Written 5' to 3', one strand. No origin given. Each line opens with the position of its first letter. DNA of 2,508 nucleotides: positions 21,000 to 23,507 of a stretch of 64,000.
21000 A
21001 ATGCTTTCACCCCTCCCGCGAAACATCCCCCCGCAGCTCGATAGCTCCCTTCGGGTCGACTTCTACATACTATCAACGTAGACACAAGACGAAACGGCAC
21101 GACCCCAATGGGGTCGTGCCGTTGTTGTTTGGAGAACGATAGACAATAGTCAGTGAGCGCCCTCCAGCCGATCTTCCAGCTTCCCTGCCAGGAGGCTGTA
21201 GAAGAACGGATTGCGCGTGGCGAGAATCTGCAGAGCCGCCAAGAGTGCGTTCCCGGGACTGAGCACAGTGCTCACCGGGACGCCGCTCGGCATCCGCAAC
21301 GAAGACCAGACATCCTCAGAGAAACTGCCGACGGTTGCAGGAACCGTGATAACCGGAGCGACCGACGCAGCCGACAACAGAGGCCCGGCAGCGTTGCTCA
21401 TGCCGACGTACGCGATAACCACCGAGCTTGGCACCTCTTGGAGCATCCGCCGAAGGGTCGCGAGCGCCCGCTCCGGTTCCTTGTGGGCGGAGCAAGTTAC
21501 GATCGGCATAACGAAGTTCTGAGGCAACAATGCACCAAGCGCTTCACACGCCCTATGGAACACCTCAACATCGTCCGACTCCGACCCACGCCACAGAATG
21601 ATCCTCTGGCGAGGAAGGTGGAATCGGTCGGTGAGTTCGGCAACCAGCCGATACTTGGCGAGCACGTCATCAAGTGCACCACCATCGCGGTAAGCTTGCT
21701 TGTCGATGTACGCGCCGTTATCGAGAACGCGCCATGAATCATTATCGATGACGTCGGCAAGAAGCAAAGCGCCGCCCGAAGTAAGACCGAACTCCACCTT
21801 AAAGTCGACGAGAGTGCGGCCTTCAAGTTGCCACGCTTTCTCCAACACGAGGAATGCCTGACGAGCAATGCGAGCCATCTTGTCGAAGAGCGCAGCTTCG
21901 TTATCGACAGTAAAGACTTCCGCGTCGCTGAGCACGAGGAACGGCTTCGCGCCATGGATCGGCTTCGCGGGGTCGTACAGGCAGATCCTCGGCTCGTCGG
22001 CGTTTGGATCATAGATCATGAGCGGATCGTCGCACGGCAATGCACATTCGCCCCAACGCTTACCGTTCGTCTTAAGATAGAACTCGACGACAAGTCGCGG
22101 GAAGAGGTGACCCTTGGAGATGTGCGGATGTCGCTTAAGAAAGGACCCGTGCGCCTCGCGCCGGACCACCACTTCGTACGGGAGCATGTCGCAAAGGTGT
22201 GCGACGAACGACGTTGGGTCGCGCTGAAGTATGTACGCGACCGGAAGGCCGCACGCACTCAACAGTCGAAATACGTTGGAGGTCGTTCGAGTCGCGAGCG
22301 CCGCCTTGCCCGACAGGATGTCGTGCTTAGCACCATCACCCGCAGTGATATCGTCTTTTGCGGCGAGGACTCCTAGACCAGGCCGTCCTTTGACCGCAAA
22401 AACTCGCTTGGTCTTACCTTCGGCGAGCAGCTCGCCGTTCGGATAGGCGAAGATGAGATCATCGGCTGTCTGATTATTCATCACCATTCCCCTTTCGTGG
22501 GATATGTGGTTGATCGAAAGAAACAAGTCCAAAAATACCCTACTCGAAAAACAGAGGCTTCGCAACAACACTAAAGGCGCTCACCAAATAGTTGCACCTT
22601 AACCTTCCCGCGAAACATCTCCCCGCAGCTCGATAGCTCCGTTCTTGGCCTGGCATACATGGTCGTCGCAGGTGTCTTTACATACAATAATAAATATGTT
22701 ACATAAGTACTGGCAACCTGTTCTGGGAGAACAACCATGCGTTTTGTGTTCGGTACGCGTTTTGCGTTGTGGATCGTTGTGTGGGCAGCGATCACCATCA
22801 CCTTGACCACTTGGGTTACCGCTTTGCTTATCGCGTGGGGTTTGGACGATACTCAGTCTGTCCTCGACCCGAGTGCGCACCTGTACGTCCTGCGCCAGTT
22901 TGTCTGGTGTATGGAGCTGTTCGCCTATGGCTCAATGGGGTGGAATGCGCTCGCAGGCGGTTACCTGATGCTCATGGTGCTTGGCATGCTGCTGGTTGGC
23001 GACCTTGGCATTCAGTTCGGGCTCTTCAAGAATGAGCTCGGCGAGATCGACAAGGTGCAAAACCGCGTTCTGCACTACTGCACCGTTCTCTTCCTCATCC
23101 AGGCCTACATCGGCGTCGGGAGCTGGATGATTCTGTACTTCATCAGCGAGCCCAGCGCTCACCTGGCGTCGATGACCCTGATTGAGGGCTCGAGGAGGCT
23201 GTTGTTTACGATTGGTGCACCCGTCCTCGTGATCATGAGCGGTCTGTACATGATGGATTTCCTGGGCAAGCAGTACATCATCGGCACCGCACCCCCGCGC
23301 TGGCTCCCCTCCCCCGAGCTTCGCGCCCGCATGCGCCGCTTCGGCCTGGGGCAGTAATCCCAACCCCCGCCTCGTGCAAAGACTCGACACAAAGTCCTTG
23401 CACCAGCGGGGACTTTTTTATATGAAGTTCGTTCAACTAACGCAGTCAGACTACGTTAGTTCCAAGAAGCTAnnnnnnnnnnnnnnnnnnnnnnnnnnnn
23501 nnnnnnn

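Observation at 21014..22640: PAICS-like purC-purE fusion gene bracketed by near-identical 35-bp direct repeats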

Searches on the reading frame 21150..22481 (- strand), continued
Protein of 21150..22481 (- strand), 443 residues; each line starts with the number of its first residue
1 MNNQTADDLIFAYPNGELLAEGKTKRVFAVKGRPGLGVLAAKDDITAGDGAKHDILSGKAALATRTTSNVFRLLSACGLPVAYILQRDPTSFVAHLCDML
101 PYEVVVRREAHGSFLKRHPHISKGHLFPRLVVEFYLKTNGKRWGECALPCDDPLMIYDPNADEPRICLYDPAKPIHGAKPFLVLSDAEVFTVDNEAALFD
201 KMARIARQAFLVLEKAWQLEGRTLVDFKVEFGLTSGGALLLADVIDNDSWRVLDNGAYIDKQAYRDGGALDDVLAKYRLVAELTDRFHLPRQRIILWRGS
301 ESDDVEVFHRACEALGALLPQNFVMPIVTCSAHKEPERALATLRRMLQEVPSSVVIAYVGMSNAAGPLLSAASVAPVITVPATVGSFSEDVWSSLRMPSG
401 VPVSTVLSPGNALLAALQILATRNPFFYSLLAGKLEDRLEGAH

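Call 71: find_related_loci(query=A1, collection=viral_contigs, flank=5000)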
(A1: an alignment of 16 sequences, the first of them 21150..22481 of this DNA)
Query A1 (443 aa) in viral_contigs; peptide patterns used: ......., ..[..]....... (x = any residue, [..] = any of these).
39 stretches matched a pattern; 8 encode a relative of the query (tblastn E <= 1e-3); 8 distinct loci.
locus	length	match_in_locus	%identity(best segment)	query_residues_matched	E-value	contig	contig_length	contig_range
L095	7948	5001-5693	29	16-283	2e-24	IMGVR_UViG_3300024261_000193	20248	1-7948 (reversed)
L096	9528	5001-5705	29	19-283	2e-22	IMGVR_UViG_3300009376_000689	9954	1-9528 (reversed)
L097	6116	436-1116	27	19-283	2e-22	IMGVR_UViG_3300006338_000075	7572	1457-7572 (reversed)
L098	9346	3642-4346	29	19-283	2e-22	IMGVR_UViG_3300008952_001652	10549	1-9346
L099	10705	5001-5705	30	18-283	4e-21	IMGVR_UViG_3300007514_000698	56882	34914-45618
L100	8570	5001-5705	28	19-283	1e-20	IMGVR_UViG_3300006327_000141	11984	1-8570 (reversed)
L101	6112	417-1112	28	21-283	3e-20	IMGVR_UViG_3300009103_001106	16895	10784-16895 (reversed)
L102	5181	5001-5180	45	19-78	4e-10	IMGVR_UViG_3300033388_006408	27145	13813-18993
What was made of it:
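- Tried and rejected: Only distant PurC-only genes in IMG/VR (call 71).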

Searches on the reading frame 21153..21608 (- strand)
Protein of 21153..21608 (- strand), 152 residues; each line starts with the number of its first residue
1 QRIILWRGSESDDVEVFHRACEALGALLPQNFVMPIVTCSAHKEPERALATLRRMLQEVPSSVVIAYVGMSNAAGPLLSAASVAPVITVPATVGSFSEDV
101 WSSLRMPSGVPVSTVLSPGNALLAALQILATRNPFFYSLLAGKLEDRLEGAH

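Call 63: search_solved_structures(query=window:21153-21608:-, show_alignments=5, max_evalue=0.001)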
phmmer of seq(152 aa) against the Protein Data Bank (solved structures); distinct sequences matched with E-value up to 0.001: 38.
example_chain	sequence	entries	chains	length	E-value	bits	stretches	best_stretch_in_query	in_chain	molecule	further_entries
2h31_A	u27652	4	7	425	8.6e-15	58.4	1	20-142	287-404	Multifunctional protein ADE2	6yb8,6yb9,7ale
4ja0_A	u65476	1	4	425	3.6e-14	56.4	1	32-143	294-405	Phosphoribosylaminoimidazole carboxylase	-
3lp6_A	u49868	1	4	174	1.2e-08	38.4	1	21-148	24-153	Phosphoribosylaminoimidazole carboxylase catalytic subunit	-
3rg8_A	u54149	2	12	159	3e-08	37.2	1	35-130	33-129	Phosphoribosylaminoimidazole carboxylase, PurE protein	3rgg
5c5d_A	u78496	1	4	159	9.2e-08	35.6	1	36-130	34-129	phosphoribosylaminoimidazole carboxylase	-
1d7a_A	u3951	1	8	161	9.8e-08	35.5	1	7-137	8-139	PHOSPHORIBOSYLAMINOIMIDAZOLE CARBOXYLASE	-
1qcz_A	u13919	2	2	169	1.1e-07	35.4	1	7-137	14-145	N5-CARBOXYAMINOIMIDAZOLE RIBONUCLEOTIDE MUTASE | Phosphoribosylaminoimidazole carboxylase catalytic subunit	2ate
2ywx_A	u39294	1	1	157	3.8e-07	33.6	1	7-134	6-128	Phosphoribosylaminoimidazole carboxylase catalytic subunit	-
2nsl_A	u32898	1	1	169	1e-06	32.2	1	7-137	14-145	Phosphoribosylaminoimidazole carboxylase catalytic subunit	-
3kuu_A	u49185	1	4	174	1.1e-06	32.1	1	8-134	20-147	Phosphoribosylaminoimidazole carboxylase catalytic subunit PurE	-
2nsh_A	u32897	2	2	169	1.4e-06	31.8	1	8-137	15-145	Phosphoribosylaminoimidazole carboxylase catalytic subunit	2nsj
1o4v_A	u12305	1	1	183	1.4e-06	31.8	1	6-134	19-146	phosphoribosylaminoimidazole mutase PurE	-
2fw8_A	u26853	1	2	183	6.1e-06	29.7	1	32-137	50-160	N5-carboxyaminoimidazole ribonucleotide mutase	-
4ycb_A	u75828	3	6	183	6.2e-06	29.7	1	8-137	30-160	N5-carboxyaminoimidazole ribonucleotide mutase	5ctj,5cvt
2fwa_A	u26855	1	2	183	6.8e-06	29.6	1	32-137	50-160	N5-carboxyaminoimidazole ribonucleotide mutase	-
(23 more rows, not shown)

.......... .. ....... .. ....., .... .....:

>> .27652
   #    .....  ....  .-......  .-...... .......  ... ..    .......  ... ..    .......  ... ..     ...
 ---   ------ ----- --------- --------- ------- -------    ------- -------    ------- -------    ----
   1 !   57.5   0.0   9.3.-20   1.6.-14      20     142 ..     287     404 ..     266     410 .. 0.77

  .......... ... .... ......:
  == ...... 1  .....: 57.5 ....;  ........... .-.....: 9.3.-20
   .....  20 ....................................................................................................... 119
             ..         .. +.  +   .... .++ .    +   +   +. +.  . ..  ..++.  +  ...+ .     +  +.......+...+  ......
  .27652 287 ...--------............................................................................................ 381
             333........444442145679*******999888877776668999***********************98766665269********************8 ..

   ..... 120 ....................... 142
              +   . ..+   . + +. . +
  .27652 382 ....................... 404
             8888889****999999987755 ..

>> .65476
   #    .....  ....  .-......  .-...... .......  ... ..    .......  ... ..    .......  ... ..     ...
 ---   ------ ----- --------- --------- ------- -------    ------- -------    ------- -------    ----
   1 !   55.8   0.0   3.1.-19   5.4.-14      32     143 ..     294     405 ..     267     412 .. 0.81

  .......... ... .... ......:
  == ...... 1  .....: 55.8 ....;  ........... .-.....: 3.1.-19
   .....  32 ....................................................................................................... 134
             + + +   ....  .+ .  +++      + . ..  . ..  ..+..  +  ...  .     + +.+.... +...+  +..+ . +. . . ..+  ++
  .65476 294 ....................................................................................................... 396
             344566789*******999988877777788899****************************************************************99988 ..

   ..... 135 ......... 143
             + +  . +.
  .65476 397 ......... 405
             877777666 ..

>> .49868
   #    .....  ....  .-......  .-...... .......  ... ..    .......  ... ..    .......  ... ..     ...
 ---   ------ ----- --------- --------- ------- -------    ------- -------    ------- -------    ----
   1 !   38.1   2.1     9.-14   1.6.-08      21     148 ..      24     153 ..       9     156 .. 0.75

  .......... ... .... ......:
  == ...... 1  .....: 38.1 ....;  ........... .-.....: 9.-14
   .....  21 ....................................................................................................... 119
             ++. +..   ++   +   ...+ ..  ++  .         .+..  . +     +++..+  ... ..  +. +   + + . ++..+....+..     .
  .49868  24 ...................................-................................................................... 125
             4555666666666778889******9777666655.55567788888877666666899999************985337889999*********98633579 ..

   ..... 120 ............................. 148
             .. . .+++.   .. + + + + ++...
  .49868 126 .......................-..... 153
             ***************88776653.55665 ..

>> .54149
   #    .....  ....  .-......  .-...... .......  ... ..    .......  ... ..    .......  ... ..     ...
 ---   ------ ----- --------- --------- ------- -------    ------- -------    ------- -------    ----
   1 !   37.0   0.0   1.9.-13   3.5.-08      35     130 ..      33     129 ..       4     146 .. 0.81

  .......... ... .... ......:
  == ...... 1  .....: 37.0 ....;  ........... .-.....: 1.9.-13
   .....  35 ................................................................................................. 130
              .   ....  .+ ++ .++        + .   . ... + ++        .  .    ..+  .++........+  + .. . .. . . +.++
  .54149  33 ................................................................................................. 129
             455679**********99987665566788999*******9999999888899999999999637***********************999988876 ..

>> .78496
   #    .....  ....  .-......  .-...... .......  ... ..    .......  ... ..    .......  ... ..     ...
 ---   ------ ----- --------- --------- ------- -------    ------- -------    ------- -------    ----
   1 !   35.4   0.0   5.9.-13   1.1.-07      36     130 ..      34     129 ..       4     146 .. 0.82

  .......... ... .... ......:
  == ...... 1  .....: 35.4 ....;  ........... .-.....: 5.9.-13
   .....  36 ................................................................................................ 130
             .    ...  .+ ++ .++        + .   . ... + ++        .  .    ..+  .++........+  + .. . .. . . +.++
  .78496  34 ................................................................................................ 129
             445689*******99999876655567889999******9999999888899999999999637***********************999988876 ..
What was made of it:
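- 21204..21596 (-): PurE domain (residues 296-426) with class II signatures: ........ and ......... The alignment pairs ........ with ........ of PAICS and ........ of the T. denticola AIR carboxylase 3rg8, against the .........-type stretch of the M. tuberculosis PurE 3lp6 (call 63).
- On PAICS-type bifunctional PurC-PurE enzyme: The M. tuberculosis PurE 3lp6 differs at these positions (call 63).
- Closest known: Treponema denticola class II PurE. Same: Class II signatures GRSNA and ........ (call 63).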

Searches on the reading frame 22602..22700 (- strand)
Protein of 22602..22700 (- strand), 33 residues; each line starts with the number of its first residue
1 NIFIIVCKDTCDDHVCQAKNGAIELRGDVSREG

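Call 75: search_protein_representatives(protein=window:22602-22700:-)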
Query: 33 residues. Proteins with E-value up to 0.001 (for the whole library): 3; up to 1e-10: 0; up to 1e-30: 0. The best 3 are listed.
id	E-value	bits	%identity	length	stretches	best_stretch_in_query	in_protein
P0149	1.4e-06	42.8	42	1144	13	8-31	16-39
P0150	3.0e-04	35.7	-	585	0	-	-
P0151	9.7e-04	34.2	45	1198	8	10-25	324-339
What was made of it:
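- Tried and rejected: Three weak hits, two of them to proteins of 1144 and 1198 aa with many matched stretches; not followed up (call 75).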

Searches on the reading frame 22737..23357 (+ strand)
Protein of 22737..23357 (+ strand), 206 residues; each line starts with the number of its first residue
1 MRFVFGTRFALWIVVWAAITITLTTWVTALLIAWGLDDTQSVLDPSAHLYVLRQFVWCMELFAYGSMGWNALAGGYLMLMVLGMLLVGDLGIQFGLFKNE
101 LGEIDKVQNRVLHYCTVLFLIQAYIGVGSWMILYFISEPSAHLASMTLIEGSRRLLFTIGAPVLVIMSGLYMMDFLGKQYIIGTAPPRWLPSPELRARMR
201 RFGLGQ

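Call 7: search_protein_families(library=pfam, proteins=[window:22737-23357:+], max_evalue=0.01)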
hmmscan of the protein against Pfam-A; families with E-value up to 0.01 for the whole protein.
window:22737-23357:+ (206 aa): 0 families

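Call 8: search_protein_families(library=ncbifam, proteins=[window:22737-23357:+], max_evalue=0.01)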
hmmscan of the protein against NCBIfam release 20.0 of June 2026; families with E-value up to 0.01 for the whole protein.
window:22737-23357:+ (206 aa): 0 families

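Call 39: find_homologous_proteins(query=window:22737-23357:+)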
Query window:22737-23357:+ (206 aa): 2 proteins with E <= 0.001 among 583 candidates.
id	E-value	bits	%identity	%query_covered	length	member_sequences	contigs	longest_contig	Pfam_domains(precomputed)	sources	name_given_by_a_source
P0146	7.2e-132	456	100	100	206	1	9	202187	-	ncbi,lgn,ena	-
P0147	2.9e-116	405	87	100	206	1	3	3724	-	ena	-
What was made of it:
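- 22645..23461 (+): Neighbouring module conserved at 89% in the sister genome: an intergenic promoter region plus a 206-aa membrane-protein gene (22737-23357) and its hairpin. In the sister genome it directly follows the single repeat copy and is followed by a further repeat copy. P0147 is 87% identical (call 39).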

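Call 40: find_encoding_contigs(protein=P0147, flank=5000, max_places=5)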
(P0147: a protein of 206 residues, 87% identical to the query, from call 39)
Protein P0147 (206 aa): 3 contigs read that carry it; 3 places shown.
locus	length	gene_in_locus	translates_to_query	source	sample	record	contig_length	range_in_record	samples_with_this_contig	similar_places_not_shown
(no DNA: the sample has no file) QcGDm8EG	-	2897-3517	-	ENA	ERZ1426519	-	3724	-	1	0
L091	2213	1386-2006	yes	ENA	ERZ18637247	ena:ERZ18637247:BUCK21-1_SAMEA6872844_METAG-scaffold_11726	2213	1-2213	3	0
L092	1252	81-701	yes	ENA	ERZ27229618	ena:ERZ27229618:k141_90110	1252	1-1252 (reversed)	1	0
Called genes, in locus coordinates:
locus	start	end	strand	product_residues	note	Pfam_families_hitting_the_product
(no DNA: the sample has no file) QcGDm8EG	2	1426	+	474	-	?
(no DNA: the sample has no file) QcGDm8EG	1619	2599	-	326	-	PF01734:Patatin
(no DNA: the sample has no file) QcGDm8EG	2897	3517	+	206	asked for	-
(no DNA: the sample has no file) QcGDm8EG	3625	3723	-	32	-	?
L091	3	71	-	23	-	?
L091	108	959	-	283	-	PF01734:Patatin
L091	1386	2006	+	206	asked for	-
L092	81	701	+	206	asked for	-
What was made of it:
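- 22645..23461 (+): Gene tables in call 40.
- The same gene order is seen in a second contig, and L091 occurs in 3 samples (call 40).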

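Call 44: search_protein_families(library=pfam, proteins=[L091:108-959:-], max_evalue=0.01)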
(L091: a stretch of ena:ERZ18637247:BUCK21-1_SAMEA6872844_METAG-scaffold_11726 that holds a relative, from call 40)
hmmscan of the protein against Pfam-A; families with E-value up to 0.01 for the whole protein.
L091:108-959:- (283 aa): 1 family
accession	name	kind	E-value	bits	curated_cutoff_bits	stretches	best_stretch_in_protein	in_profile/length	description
PF01734.28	Patatin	-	1.8e-32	113.5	27.7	1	16-171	2-189/191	Patatin-like phospholipase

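Call 66: search_protein_families(library=padloc, proteins=[window:22737-23357:+, L091:108-959:-], max_evalue=0.001)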
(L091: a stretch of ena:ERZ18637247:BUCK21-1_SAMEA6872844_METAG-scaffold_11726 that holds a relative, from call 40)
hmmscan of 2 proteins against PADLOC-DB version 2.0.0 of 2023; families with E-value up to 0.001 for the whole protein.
window:22737-23357:+ (206 aa): 0 families

L091:108-959:- (283 aa): 3 families
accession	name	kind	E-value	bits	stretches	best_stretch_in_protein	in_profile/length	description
PDLC00758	Effector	-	9e-12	42.9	1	17-170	11-190/331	Phospholipase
PDLC00757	Effector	-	9e-08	29.8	1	16-180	14-206/331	Phospholipase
PDLC00755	Effector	-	1.1e-05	22.7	1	15-149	14-149/311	Phospholipase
